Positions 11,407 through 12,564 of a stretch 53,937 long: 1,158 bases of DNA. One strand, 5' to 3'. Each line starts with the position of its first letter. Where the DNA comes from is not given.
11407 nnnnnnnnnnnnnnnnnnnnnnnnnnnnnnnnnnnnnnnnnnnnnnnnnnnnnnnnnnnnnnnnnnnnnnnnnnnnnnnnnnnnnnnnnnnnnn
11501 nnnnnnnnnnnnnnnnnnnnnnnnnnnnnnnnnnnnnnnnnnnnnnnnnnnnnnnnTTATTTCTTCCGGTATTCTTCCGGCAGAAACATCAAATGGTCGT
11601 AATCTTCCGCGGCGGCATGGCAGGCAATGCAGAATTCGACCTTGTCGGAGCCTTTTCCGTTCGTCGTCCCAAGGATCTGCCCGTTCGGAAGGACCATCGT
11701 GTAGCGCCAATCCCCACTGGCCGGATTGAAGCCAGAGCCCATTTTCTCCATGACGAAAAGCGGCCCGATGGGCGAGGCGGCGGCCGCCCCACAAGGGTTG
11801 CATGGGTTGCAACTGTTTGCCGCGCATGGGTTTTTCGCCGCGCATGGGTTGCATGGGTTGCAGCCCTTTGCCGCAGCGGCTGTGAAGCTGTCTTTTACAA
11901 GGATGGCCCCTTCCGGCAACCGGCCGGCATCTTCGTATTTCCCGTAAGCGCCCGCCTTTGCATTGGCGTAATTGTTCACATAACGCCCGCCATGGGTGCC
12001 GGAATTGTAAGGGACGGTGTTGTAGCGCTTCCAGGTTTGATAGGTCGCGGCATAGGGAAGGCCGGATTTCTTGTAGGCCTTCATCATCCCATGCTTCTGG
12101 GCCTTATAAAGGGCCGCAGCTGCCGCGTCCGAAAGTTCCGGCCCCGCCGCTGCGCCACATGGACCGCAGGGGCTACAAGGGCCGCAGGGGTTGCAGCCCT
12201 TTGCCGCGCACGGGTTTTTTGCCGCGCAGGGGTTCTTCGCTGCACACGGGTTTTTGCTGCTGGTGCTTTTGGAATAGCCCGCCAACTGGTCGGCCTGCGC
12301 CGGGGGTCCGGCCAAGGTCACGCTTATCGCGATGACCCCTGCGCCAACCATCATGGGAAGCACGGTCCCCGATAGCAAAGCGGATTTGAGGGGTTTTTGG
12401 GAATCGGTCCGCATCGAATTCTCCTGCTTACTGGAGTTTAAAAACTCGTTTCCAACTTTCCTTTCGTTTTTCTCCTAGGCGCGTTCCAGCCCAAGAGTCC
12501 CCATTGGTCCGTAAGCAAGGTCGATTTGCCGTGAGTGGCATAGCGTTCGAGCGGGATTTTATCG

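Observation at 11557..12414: Cytochrome P460-like protein decorated with (N/G/S)-P-C repeat arrays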

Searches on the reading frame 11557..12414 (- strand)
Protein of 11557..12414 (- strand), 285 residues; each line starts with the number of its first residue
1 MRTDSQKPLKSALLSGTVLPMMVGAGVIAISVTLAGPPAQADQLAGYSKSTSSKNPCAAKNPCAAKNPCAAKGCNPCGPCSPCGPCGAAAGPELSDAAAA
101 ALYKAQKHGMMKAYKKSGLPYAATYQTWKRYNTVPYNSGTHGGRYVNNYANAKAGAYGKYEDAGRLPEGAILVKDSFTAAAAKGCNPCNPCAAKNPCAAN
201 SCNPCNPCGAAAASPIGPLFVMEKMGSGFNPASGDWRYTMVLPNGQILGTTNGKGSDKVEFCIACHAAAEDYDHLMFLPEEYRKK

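Call 3: search_protein_families(library=pfam, proteins=[window:11557-12414:-], max_evalue=0.01)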
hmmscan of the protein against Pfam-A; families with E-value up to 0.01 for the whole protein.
window:11557-12414:- (285 aa): 1 family
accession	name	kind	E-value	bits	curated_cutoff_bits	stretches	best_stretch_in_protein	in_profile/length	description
PF16694.10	Cytochrome_P460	-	9.5e-08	32.9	27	1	124-275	3-123/125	Cytochrome P460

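Call 5: search_protein_families(library=ncbifam, proteins=[window:11557-12414:-], max_evalue=0.01)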
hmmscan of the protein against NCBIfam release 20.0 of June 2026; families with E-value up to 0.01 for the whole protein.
window:11557-12414:- (285 aa): 0 families

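Call 8: find_homologous_proteins(query=window:11557-12414:-)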
Query window:11557-12414:- (285 aa): 1276 proteins with E <= 0.001 among 6586 candidates; the best 120 are listed.
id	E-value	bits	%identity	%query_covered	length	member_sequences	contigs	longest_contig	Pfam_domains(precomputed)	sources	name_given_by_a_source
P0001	3.3e-114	399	60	100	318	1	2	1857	PF16694.11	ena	-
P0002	2.7e-75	272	46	98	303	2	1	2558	PF16694.11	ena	-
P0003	4.4e-75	271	49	98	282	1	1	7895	PF16694.11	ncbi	-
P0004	4.8e-73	264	52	81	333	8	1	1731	PF16694.11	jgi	-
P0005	2.2e-72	262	49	92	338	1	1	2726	PF16694.11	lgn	-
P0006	4.4e-72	261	51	80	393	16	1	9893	PF16694.11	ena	-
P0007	2.7e-71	259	46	97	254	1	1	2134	PF16694.11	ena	-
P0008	8.4e-71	257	45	82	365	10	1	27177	PF16694.11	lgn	-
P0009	1.2e-70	256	48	81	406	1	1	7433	PF02389.21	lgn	-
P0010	2.0e-70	256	44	96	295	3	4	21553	PF16694.11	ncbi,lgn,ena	-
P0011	2.1e-70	256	44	80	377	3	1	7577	PF16694.11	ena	-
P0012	6.5e-70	254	52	81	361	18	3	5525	PF16694.11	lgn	-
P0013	1.2e-69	253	51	83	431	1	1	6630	-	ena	-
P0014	1.3e-69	253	46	84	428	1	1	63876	PF16694.11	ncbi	-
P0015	1.9e-69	253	47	82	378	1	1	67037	PF16694.11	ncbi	-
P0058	1.5e-64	236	51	81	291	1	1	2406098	PF16694.11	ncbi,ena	-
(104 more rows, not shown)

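Call 17: find_encoding_contigs(protein=P0003, flank=8000, max_places=3)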
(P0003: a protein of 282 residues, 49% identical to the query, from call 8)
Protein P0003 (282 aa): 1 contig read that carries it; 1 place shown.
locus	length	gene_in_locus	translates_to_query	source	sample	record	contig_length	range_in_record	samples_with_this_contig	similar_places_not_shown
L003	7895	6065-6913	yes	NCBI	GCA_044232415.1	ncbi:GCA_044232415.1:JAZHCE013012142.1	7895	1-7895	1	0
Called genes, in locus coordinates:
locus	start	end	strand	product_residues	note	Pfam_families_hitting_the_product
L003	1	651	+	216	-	?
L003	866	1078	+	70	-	-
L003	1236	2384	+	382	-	PF19974:TCAD9 (weak)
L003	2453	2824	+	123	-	PF04199:Cyclase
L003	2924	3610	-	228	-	PF06532:NrsF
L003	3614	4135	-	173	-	PF07638:Sigma70_ECF (weak), PF04542:Sigma70_r2, PF08281:Sigma70_r4_2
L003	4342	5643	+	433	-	PF14522:Cytochrome_C7 (faint), PF22113:Mtrc-MtrF_II-IV_dom (weak)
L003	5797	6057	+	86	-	-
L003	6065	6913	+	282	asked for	PF16694:Cytochrome_P460 (faint)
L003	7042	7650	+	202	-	PF00578:AhpC-TSA, PF08534:Redoxin, PF00085:Thioredoxin (faint), PF13905:Thioredoxin_8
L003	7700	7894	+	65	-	?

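Call 18: find_encoding_contigs(protein=P0014, flank=8000, max_places=3)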
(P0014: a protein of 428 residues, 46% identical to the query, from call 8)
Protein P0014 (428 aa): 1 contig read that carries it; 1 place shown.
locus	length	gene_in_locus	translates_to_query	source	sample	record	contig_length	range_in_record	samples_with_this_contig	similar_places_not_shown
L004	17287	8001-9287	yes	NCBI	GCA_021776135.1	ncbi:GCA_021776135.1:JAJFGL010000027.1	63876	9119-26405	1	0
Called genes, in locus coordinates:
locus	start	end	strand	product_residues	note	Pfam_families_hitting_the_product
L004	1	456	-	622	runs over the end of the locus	PF00425:Chorismate_bind, PF01063:Aminotran_4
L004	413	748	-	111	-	PF01521:Fe-S_biosyn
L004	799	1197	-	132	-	PF01883:FeS_assembly_P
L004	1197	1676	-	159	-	PF01592:NifU_N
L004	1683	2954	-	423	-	PF00155:Aminotran_1_2, PF00266:Aminotran_5, PF01053:Cys_Met_Meta_PP (weak), PF01212:Beta_elim_lyase (weak), PF01041:DegT_DnrJ_EryC1 (weak)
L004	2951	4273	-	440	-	PF19295:SufBD_N, PF01458:SUFBD_core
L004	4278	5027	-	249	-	PF00005:ABC_tran, PF02463:SMC_N (faint), PF13304:AAA_21 (faint)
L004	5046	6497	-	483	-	PF19295:SufBD_N, PF01458:SUFBD_core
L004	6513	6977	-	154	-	PF02082:Rrf2, PF09339:HTH_IclR (faint)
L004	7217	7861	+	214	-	PF16694:Cytochrome_P460 (weak)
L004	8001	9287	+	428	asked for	PF16694:Cytochrome_P460 (weak)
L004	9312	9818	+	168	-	PF08238:Sel1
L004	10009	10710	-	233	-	PF00005:ABC_tran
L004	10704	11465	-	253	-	PF00005:ABC_tran, PF13304:AAA_21 (faint), PF12399:BCA_ABC_TP_C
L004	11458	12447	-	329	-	PF02653:BPD_transp_2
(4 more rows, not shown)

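Call 19: find_encoding_contigs(protein=P0058, flank=8000, max_places=3)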
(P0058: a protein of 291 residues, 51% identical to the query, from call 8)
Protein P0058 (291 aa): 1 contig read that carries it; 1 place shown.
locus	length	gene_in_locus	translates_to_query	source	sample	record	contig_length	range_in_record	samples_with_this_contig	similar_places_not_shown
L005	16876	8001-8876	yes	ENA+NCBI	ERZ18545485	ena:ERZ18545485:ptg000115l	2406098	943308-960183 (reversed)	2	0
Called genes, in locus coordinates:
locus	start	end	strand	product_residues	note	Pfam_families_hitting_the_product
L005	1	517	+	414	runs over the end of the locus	PF02463:SMC_N (weak), PF13175:AAA_15, PF13476:AAA_23, PF13304:AAA_21, PF13175:AAA_15 (weak)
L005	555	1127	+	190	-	PF14103:DUF4276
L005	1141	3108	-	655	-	PF02826:2-Hacid_dh_C (faint), PF00070:Pyr_redox (faint), PF00743:FMO-like, PF01494:FAD_binding_3 (faint), PF13450:NAD_binding_8 (faint), PF13738:Pyr_redox_3, PF13434:Lys_Orn_oxgnase (weak), PF07992:Pyr_redox_2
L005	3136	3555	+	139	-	PF00042:Globin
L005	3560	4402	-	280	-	PF02668:TauD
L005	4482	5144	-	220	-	PF00702:Hydrolase, PF13419:HAD_2 (weak)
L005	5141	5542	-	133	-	PF01641:SelR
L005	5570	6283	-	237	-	PF22308:DUF6969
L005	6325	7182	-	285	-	PF03781:FGE-sulfatase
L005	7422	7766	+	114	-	-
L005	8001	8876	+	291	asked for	PF16694:Cytochrome_P460 (weak)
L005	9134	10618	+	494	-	PF00089:Trypsin, PF13365:Trypsin_2, PF00595:PDZ, PF13180:PDZ_2, PF17820:PDZ_6, PF00595:PDZ (weak), PF13180:PDZ_2 (weak), PF17820:PDZ_6 (weak), +1 more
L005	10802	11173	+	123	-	-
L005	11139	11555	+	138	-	-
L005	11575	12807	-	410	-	PF02515:CoA_transf_3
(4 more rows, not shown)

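Call 21: search_solved_structures(query=A1, max_evalue=1, show_alignments=3)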
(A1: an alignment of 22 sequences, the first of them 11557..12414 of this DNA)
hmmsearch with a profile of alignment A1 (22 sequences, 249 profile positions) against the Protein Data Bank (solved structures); distinct sequences matched with E-value up to 1: 7.
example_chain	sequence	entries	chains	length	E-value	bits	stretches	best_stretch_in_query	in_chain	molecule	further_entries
7s5o_A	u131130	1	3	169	0.0097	18.3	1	137-240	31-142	Cytochrome_P460 domain-containing protein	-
4ow4_A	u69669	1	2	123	0.042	16.2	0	193-219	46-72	Beta-terfoil designed by folding nucleus symmetric expansion (""Phifoil"")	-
9hrk_A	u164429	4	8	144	0.1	15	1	139-244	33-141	Cytochrome P460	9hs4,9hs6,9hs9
6hiu_B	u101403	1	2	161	0.13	14.6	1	138-244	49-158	Cytochrome P460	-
8gar_A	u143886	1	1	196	0.24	13.8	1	148-240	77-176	Cytochrome P460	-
2je2_A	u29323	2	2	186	0.24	13.8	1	148-240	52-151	CYTOCHROME P460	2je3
7ead_A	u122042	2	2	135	0.89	11.9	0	155-240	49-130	Cytochrome_P460 domain-containing protein | Probable cytochrome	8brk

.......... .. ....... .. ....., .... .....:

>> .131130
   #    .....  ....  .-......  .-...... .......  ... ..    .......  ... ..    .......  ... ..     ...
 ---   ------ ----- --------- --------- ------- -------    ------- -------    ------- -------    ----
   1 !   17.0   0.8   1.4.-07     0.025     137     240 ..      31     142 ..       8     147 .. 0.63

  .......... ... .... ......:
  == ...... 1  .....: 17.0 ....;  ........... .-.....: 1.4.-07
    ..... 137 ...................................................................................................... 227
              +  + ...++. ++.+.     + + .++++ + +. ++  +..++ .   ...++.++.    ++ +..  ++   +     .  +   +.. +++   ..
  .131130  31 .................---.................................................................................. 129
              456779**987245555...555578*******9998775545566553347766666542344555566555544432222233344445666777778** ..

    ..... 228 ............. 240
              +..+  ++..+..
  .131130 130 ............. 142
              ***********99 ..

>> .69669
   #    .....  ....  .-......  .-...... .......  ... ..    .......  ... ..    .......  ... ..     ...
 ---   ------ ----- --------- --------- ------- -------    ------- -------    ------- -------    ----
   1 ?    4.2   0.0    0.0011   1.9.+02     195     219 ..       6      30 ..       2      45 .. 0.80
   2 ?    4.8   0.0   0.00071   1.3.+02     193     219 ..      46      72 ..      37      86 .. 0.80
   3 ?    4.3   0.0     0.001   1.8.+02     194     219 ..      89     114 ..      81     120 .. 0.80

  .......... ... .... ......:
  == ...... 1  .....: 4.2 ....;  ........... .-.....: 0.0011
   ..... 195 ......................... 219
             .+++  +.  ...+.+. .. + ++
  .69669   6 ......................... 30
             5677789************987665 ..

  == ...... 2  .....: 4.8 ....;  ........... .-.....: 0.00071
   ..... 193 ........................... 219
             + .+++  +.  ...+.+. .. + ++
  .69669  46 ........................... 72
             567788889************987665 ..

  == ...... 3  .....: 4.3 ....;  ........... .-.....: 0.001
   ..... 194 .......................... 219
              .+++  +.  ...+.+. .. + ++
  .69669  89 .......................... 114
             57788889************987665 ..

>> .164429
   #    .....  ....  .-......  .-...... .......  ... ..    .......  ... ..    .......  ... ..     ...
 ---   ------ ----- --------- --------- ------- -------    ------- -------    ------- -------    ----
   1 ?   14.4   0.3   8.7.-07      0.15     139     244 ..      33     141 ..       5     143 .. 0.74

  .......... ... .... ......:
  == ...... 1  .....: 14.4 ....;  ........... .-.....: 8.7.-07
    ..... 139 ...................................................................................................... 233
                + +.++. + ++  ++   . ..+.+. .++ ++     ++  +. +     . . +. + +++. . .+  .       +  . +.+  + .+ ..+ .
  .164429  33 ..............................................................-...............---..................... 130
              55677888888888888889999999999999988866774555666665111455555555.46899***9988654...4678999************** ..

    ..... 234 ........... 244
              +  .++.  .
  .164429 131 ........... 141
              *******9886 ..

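Call 25: find_related_loci(query=A1, collection=genome_contigs, flank=10000)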
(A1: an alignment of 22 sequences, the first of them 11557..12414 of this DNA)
Query A1 (285 aa) in genome_contigs; peptide patterns used: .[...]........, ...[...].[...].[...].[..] (x = any residue, [..] = any of these).
540 stretches matched a pattern; 522 encode a relative of the query (tblastn E <= 1e-3); the best 80 are kept; 80 distinct loci.
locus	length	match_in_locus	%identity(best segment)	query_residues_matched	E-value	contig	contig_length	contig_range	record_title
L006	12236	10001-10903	67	1-285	1e-122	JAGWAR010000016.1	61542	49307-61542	MAG: Alphaproteobacteria bacterium isolate 277c_12 scaffold_2437, whole genome shotgun sequence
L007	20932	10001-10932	73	1-285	7e-117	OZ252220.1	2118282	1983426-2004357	MAG: Alphaproteobacteria bacterium isolate 7764d23f-edc5-4436-ada9-d5fc786cab2e genome assembly, chromosome: 1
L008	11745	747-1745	53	5-283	2e-75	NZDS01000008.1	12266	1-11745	MAG: Rhodospirillaceae bacterium isolate ARS1032 69603, whole genome shotgun sequence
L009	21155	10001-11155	55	2-281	2e-74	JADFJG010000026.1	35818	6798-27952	MAG: Proteobacteria bacterium isolate B40T1L10 B40T1L10_NODE1242, whole genome shotgun sequence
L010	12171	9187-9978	47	5-284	3e-73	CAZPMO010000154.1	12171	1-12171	MAG TPA_asm: uncultured Rhodospirillaceae bacterium isolate SRP200020_co5_379 genome assembly, contig: NODE_8177_length_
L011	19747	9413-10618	54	2-285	3e-70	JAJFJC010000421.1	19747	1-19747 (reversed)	MAG: Alphaproteobacteria bacterium isolate OFTM82 OFTM82_420, whole genome shotgun sequence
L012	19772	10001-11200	54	2-284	1e-69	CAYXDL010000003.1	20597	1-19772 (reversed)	MAG TPA_asm: uncultured Hyphomicrobiales bacterium isolate SRP163575_co2_286 genome assembly, contig: NODE_3057_length_2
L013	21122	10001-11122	52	2-283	9e-70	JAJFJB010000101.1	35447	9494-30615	MAG: Alphaproteobacteria bacterium isolate OFTM273 OFTM273_100, whole genome shotgun sequence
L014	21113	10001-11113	53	49-285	3e-69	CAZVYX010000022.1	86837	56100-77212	MAG TPA_asm: uncultured Rhodospirillaceae bacterium isolate SRP200020_co2_21 genome assembly, contig: NODE_254_length_86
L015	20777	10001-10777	51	48-283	1e-68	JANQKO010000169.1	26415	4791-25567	MAG: Alphaproteobacteria bacterium isolate PL25a_bin.159 k99_3790679, whole genome shotgun sequence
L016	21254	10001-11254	50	48-283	4e-68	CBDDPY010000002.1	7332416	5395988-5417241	MAG: Alphaproteobacteria bacterium isolate c8c04a1d-975f-49ae-a333-9dd0332b5757 genome assembly, contig: chromosome_2, w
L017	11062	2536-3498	52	52-285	2e-68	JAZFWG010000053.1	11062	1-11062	MAG: Alphaproteobacteria bacterium isolate BS3bin.40 BS3bin.40_53, whole genome shotgun sequence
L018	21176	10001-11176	51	4-285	4e-68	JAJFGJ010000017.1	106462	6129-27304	MAG: Kiloniellaceae bacterium isolate OFTM138 OFTM138_16, whole genome shotgun sequence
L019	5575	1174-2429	43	9-285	1e-67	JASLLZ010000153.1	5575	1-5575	MAG: Rhodospirillales bacterium isolate Arabian10_MAG_36 NODE_153_length_5575_cov_7.807566, whole genome shotgun sequenc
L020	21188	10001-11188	52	55-283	2e-67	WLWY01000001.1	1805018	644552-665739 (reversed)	MAG: Alphaproteobacteria bacterium isolate MH-Pat-all_autometa_1-15 scf7180000017298.1805018, whole genome shotgun seque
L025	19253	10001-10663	50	55-283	1e-66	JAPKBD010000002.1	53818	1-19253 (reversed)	MAG: Alphaproteobacteria bacterium isolate ANT-29 NODE_291_length_53818_cov_5.436657, whole genome shotgun sequence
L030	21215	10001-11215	50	46-285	4e-66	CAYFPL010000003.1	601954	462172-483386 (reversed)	MAG TPA_asm: uncultured Rhodospirillaceae bacterium isolate ERP019367_co1_99 genome assembly, contig: NODE_14_length_601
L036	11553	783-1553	44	5-284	3e-65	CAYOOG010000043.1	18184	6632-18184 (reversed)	MAG TPA_asm: uncultured Alphaproteobacteria bacterium isolate SRP308112_co1_402 genome assembly, contig: NODE_4977_lengt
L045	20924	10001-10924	51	43-283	9e-65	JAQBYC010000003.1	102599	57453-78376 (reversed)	MAG: Proteobacteria bacterium isolate casp150-mb.302 NODE_415_length_102599_cov_0.160517, whole genome shotgun sequence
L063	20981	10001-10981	51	42-283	7e-63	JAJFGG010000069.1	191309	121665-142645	MAG: Alphaproteobacteria bacterium isolate OFTM58 OFTM58_68, whole genome shotgun sequence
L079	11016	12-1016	53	55-285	7e-62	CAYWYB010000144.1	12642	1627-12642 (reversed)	MAG TPA_asm: uncultured Rhodospirillaceae bacterium isolate SRP167671_co2_53 genome assembly, contig: NODE_6476_length_1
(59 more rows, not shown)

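Call 32: search_protein_families(library=pfam, proteins=[L063:8675-9949:-, L016:3337-4467:-, L015:2158-4509:+, L030:14226-15506:-, L025:5418-6698:+, L045:7367-7885:-, L025:13409-14758:+, L025:12723-13412:+, L079:4609-5595:+, L036:7243-7848:+], max_evalue=0.001)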
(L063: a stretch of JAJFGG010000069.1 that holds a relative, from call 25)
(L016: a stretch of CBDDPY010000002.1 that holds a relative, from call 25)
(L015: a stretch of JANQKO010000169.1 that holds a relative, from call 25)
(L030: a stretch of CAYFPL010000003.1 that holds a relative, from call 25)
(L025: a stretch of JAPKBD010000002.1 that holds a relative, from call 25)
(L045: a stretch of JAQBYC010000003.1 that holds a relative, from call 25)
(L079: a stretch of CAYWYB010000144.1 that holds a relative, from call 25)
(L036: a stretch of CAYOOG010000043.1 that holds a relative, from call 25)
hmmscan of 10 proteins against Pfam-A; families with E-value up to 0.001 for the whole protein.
L063:8675-9949:- (424 aa): 1 family
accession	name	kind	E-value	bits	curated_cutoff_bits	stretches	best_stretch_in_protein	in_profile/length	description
PF03781.23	FGE-sulfatase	-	1.6e-46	159.5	23.3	1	163-423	2-255/255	Sulfatase-modifying factor enzyme 1-like domain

L016:3337-4467:- (376 aa): 2 families
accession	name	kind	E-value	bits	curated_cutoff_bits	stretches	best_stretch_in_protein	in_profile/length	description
PF00702.32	Hydrolase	-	1.8e-14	55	26.4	1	164-350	1-191/191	haloacid dehalogenase-like hydrolase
PF13419.12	HAD_2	-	3.7e-07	30.9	23.8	1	294-356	116-178/178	Haloacid dehalogenase-like hydrolase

L015:2158-4509:+ (783 aa): 8 families
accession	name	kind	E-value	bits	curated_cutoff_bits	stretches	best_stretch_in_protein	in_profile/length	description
PF00005.33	ABC_tran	-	3.9e-66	222.3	25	2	461-610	2-136/137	ABC transporter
PF08352.17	oligo_HPY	-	2.4e-36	124.4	27.1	2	315-374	1-59/65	Oligopeptide/dipeptide transporter, C-terminal region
PF13304.12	AAA_21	-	1.5e-11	45.3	27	1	233-299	235-303/304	AAA domain, putative AbiEii toxin, Type IV TA system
PF02463.25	SMC_N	-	5.1e-10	39.6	40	1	474-648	28-204/220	RecF/RecN/SMC N terminal domain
PF13191.12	AAA_16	-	1.6e-06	29.2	32.6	0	468-575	20-104/167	AAA ATPase domain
PF13555.12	AAA_29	-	3.9e-05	23.7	27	0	461-498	13-50/61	P-loop containing region of AAA domain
PF13401.12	AAA_22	-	6.3e-05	23.7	27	0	475-639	10-121/130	AAA domain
PF00006.31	ATP-synt_ab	-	0.00038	20.6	29.5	0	457-492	2-36/213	ATP synthase alpha/beta family, nucleotide-binding domain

L030:14226-15506:- (426 aa): 1 family
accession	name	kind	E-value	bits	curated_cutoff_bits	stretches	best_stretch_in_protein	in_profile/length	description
PF07690.21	MFS_1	-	2.8e-27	96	33.4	1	42-379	9-346/347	Major Facilitator Superfamily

L025:5418-6698:+ (426 aa): 1 family
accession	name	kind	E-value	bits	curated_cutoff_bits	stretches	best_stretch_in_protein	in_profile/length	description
PF08238.18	Sel1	-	4.6e-44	147.7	30.7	5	154-187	3-36/36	Sel1 repeat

L045:7367-7885:- (172 aa): 2 families
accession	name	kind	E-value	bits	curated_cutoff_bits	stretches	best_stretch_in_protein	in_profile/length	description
PF01641.26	SelR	-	7.5e-48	161.7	24.9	1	55-168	1-115/116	SelR domain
PF24046.1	At4g08330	-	0.00031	21.2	27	0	120-154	65-99/129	At4g08330 beta-tent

L025:13409-14758:+ (449 aa): 1 family
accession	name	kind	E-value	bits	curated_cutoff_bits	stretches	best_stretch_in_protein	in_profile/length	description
PF00296.26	Bac_luciferase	-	7.3e-45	154.1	27.9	1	32-386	18-307/314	Luciferase-like monooxygenase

L025:12723-13412:+ (229 aa): 1 family
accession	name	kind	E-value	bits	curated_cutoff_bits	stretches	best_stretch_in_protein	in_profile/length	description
PF01323.26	DSBA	-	1.6e-26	93.7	25.6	1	33-225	3-190/191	DSBA-like thioredoxin domain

L079:4609-5595:+ (328 aa): 1 family
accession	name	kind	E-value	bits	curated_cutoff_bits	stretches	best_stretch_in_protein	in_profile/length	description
PF02668.22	TauD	-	7.3e-47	160.9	27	1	9-275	3-265/267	Taurine catabolism dioxygenase TauD, TfdA family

L036:7243-7848:+ (201 aa): 5 families
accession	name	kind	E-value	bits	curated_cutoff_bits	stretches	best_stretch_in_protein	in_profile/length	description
PF00132.30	Hexapep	-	6e-15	54.6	27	1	93-127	1-35/36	Bacterial transferase hexapeptide (six repeats)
PF25084.1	LbH_EIF2B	-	1.5e-08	35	54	1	59-136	14-85/105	EIF2B subunit epsilon LbH domain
PF14602.12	Hexapep_2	-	3.9e-07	30.1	27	1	95-127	3-33/34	Hexapeptide repeat of succinyl-transferase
PF25087.1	GMPPB_C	-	1.2e-05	25.4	39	0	77-142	31-105/110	GMPPB C-terminal domain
PF21711.3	DCTN5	-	0.00095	19.3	40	0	75-143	83-151/182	Dynactin subunit 5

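Call 41: predict_structure(alignment_id=A2)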
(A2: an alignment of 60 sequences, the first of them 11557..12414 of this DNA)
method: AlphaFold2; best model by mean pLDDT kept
length: 285 residues; sequences in the alignment: 60
mean_pLDDT: 72.6   pTM: 0.66
mean pLDDT of the five models: 72.6, 72.2, 71.8, 70.6, 69.9
residues with pLDDT >= 90: 141; 70-90: 20; 50-70: 22; < 50: 102
segments of 3 or more residues with pLDDT < 50: 6-8, 10-72, 78-83, 183-192, 197-211
pLDDT, mean of each block of 10 residues (from residue 1): 49 44 42 40 39 37 36 48 54 91 94 97 97 94 94 97 96 93 46 47 43 79 97 96 96 96 87 90 95
secondary structure, 60 per line:
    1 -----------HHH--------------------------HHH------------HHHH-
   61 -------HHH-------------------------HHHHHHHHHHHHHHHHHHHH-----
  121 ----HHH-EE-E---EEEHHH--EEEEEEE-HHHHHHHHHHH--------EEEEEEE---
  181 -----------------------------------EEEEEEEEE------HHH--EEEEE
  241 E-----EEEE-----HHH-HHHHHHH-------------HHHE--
elements in order: H56-59 H96-115 E136-138 E144-150 H152-162 E171-177 E216-224 E236-241 E247-250 H260-266

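Call 43: fold_search(model_id=the predicted structure, library=pdb)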
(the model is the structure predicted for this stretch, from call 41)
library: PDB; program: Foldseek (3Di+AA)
matches with E <= 10: 146; with E <= 0.001: 9
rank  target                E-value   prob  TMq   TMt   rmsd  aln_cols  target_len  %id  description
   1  7ead                  8.9e-06  1.00  0.36  0.70   8.8       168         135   20  Crystal structure of beta-sheet cytochrome c prime from Thermus thermophilus. (released 2022-03-09)
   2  9hrk_A                2.6e-05  1.00  0.31  0.56   8.5       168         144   19  Cytochrome P460 from Methyloccocus capsulatus in the ferrous state (single crosslink from Lys) (released 2025-09-03)
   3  6hiu_A                2.6e-05  1.00  0.30  0.55   8.7       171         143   19  Cytochrome P460 from Methylococcus capsulatus (Bath) (released 2019-03-20)
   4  6hih_A                4.5e-05  1.00  0.31  0.61   9.0       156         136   20  Cytochrome c prime beta from Methylococcus capsulatus (Bath) (released 2019-03-20)
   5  7zqz_A                5.8e-05  1.00  0.31  0.60   7.5       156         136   20  F61V Cytochrome c prime beta from Methylococcus capsulatus (Bath): NO complex (released 2023-05-17)
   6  7s5o_A                1.3e-04  1.00  0.27  0.46   9.8       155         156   19  Crystal structure of Cytochrome c' beta from Nitrosomonas europaea ATCC 19718 (released 2022-03-30)
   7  2je2                  4.0e-04  1.00  0.28  0.47   9.6       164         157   15  Cytochrome P460 from Nitrosomonas europaea - probable nonphysiological oxidized form (released 2007-07-03)
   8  7s5o_C                4.2e-04  1.00  0.27  0.45   9.5       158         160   18  Crystal structure of Cytochrome c' beta from Nitrosomonas europaea ATCC 19718 (released 2022-03-30)
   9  8gar                  8.9e-04  1.00  0.28  0.49   9.9       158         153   13  Nitrosomonas europaea Cytochrome P460 Arg44Ala (released 2023-07-05)
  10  6e0z_C                2.9e-03  0.99  0.28  0.48   9.8       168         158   14  A131Q mutant of cyt P460 of Nitrosomonas sp. AL212 (released 2019-02-27)
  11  6e0x_A                3.1e-03  0.99  0.28  0.46   9.7       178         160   14  A131E mutant of cyt P460 of Nitrosomonas sp. AL212 (released 2019-02-27)
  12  6w6n_B                4.2e-03  0.99  0.28  0.47   9.8       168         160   12  K106L/A131E mutant of cytochrome P460 from Nitrosomonas sp. AL212 (released 2020-06-24)
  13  6e0y_A                4.5e-03  0.98  0.28  0.46   9.8       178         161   14  A131Q mutant of cyt P460 of Nitrosomonas sp. AL212 with bound NH2OH (released 2019-02-27)
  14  6amg_B                5.1e-03  0.98  0.29  0.47   9.8       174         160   15  cyt P460 of Nitrosomonas sp. AL212 (released 2017-12-20)
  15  6e0x_B                5.8e-03  0.97  0.28  0.46   9.8       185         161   14  A131E mutant of cyt P460 of Nitrosomonas sp. AL212 (released 2019-02-27)
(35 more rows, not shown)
